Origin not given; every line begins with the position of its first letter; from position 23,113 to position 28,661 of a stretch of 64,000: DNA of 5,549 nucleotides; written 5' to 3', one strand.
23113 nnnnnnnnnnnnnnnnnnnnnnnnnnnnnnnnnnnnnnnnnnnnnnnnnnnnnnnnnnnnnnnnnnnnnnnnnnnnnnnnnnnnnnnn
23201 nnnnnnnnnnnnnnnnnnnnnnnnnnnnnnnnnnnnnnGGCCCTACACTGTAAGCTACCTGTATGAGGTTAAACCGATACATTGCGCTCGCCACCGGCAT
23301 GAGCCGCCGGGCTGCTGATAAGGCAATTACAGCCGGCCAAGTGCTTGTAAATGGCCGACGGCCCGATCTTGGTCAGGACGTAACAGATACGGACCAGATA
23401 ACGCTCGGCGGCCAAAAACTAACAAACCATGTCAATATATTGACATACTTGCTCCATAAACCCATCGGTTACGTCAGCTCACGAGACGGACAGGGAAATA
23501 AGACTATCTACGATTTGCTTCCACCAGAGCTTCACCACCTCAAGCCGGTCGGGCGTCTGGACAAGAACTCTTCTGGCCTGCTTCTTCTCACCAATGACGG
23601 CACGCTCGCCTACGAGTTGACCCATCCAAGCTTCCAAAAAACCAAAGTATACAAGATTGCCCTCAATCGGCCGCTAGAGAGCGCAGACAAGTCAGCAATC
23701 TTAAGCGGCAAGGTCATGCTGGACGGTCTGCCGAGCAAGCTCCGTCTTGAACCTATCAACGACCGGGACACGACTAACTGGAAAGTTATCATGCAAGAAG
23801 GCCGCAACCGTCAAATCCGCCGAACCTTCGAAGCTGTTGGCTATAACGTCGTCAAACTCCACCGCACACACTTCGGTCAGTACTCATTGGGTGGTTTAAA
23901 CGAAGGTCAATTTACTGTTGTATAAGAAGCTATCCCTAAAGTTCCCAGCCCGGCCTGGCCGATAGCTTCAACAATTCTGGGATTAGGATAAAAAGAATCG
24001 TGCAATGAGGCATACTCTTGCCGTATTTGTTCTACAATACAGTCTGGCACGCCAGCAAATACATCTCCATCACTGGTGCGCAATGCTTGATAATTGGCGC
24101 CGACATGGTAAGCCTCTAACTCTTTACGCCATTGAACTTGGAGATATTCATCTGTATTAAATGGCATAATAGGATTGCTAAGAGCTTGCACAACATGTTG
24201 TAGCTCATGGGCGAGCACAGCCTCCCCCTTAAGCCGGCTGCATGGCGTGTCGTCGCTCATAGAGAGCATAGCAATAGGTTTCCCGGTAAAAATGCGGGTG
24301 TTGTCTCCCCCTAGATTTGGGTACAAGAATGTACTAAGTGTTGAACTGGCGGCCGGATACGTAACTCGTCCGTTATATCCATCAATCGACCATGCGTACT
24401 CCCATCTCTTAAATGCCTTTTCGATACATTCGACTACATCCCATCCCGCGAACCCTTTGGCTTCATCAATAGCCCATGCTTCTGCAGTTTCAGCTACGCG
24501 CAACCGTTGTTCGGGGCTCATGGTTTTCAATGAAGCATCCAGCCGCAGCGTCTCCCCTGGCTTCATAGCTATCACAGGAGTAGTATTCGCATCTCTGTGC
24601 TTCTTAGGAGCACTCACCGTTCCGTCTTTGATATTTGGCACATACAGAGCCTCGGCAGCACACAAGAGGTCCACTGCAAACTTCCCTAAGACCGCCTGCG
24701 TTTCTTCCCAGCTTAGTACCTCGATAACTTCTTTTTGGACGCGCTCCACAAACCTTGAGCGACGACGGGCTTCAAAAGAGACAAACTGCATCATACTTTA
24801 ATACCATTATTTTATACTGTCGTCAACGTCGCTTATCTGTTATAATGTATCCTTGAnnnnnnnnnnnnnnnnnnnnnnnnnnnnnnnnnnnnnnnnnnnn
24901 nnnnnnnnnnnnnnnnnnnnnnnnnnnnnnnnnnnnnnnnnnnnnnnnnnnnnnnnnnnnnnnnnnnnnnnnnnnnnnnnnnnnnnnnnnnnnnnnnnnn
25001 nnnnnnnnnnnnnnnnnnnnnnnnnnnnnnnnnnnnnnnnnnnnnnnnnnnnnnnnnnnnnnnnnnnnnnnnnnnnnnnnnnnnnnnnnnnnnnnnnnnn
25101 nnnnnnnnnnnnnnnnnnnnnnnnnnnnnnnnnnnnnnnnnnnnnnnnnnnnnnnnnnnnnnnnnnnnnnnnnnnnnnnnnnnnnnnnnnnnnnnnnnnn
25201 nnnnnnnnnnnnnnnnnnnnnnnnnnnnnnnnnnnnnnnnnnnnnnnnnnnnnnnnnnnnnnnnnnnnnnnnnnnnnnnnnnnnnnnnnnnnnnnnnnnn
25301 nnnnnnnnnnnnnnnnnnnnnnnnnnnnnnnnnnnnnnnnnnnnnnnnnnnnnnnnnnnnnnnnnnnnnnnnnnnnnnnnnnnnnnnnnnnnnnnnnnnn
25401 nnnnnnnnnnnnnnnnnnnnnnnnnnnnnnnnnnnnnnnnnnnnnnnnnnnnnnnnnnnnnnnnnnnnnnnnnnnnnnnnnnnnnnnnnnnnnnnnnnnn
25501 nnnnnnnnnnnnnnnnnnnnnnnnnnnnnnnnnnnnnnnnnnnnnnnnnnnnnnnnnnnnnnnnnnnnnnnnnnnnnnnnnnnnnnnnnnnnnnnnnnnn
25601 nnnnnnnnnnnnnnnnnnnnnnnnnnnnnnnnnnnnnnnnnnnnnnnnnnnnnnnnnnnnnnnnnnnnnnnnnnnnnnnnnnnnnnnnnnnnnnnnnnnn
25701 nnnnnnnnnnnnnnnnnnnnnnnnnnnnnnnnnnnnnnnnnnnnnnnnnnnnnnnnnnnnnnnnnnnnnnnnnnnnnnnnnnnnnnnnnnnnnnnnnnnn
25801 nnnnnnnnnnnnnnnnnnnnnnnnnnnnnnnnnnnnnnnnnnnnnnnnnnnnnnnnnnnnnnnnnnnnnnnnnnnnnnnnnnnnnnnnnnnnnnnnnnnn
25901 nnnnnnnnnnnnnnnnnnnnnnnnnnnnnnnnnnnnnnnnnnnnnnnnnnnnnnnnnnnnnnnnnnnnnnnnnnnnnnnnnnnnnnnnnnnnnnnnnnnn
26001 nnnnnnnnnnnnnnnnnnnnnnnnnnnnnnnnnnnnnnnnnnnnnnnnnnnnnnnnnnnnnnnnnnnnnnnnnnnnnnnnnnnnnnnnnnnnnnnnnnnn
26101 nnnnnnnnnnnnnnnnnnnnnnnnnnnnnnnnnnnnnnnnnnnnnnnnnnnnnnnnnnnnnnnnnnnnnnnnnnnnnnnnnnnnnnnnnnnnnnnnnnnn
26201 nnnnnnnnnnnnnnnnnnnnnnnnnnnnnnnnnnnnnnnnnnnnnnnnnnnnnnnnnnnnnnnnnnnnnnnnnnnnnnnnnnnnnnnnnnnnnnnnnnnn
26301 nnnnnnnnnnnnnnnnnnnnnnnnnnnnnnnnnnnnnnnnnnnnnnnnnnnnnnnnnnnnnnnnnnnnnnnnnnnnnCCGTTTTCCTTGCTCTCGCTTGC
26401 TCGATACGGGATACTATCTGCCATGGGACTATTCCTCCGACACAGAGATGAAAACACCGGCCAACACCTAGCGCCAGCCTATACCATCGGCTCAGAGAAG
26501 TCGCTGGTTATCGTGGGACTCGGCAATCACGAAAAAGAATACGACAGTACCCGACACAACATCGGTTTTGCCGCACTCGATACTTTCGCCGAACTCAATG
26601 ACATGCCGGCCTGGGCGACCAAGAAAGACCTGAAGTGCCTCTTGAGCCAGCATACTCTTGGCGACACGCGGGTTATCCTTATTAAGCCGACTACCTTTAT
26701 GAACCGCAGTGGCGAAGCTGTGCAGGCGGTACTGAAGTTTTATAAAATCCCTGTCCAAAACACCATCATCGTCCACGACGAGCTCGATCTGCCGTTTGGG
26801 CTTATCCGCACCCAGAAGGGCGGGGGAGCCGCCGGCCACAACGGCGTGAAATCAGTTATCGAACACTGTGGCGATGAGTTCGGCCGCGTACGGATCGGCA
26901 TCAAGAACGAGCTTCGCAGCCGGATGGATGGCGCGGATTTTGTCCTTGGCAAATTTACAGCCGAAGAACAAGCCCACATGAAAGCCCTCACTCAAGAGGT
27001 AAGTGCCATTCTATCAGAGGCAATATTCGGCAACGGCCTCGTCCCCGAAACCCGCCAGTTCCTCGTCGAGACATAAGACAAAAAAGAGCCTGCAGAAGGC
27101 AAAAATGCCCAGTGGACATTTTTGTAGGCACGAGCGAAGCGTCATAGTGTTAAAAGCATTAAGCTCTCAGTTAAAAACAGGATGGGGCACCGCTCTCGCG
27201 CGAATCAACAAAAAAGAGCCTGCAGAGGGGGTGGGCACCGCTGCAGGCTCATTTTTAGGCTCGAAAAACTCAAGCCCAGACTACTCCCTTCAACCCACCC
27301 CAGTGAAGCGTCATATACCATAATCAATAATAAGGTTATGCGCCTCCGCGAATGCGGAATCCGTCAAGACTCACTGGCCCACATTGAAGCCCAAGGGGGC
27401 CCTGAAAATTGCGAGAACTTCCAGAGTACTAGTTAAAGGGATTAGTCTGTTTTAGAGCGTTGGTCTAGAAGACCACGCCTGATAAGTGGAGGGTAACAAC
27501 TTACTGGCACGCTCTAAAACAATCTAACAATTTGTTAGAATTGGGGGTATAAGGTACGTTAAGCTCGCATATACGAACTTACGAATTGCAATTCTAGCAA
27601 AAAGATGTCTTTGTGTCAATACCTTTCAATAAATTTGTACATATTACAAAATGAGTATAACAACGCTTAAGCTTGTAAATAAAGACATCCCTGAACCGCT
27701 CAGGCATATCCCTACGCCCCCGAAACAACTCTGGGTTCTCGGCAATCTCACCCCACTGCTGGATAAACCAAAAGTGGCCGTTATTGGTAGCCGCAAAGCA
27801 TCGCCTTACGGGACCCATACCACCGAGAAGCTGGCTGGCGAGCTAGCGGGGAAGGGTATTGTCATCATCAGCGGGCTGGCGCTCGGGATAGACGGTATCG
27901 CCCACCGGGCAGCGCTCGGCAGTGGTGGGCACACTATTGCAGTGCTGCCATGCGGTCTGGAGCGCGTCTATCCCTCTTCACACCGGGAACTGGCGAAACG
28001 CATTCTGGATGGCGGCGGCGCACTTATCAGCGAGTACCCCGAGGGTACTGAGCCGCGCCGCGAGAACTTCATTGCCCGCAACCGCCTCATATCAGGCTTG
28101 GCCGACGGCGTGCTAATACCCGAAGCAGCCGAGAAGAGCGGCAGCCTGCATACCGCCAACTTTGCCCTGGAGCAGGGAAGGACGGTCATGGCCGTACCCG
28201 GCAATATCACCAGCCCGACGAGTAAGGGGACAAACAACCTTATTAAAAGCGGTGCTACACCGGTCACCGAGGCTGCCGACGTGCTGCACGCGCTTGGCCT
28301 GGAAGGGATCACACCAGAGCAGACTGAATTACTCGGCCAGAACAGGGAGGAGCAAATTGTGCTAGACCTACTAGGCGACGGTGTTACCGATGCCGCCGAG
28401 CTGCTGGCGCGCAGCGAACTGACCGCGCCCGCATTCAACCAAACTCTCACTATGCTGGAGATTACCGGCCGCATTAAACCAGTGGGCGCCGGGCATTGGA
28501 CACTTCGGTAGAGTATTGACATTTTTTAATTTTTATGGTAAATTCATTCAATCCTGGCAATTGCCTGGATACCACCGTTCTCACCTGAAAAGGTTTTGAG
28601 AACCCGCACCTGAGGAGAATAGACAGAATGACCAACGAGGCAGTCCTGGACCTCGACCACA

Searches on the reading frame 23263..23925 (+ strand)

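Call 76: search_protein_families(library=pfam, proteins=[window:23263-23925:+], max_evalue=0.001)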
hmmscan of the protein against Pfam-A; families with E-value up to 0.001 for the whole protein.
window:23263-23925:+ (220 aa): 2 families
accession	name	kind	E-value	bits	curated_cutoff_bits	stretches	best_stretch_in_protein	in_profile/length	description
PF00849.27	PseudoU_synth_2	-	9.1e-20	71.9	26.8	1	62-191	3-152/152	RNA pseudouridylate synthase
PF01479.30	S4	-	7.9e-06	25.9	22.8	1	1-46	1-48/48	S4 domain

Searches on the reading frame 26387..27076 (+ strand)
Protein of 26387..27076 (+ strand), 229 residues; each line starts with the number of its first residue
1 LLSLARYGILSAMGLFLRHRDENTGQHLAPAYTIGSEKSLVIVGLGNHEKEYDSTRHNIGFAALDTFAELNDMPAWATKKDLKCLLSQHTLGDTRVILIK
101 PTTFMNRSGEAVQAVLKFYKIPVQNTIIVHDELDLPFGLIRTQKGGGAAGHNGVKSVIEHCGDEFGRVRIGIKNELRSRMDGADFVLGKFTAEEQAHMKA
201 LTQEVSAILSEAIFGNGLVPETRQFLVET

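Call 77: search_protein_families(library=pfam, proteins=[window:26387-27076:+], max_evalue=0.001)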
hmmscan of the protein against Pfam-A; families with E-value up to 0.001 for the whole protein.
window:26387-27076:+ (229 aa): 1 family
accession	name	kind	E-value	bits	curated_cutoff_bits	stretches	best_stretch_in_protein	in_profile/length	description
PF01195.25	Pept_tRNA_hydro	-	8.4e-57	192.4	27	1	41-213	1-171/183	Peptidyl-tRNA hydrolase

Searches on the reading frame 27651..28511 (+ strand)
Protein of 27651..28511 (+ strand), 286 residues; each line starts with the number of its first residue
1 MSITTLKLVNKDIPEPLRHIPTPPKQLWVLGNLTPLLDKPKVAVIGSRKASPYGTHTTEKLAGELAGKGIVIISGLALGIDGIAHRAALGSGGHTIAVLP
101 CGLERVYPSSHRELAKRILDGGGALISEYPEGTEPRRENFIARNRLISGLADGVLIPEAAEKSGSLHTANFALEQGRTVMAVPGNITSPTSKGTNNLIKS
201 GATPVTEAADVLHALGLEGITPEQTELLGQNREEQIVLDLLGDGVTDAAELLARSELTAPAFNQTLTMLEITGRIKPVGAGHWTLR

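Call 77: search_protein_families(library=pfam, proteins=[window:27651-28511:+], max_evalue=0.001)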
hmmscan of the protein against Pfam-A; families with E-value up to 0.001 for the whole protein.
window:27651-28511:+ (286 aa): 3 families
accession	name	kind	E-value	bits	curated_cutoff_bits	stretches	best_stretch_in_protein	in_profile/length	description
PF02481.21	DNA_processg_A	-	8.8e-75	251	29.6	1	3-206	7-211/212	DNA recombination-mediator protein A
PF17782.7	DprA_WH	-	2.2e-08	34.5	22.9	1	230-279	10-59/61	DprA winged helix domain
PF18306.6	LDcluster4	-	1.1e-06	28.8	26.3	1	40-101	2-64/151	SLOG cluster4 family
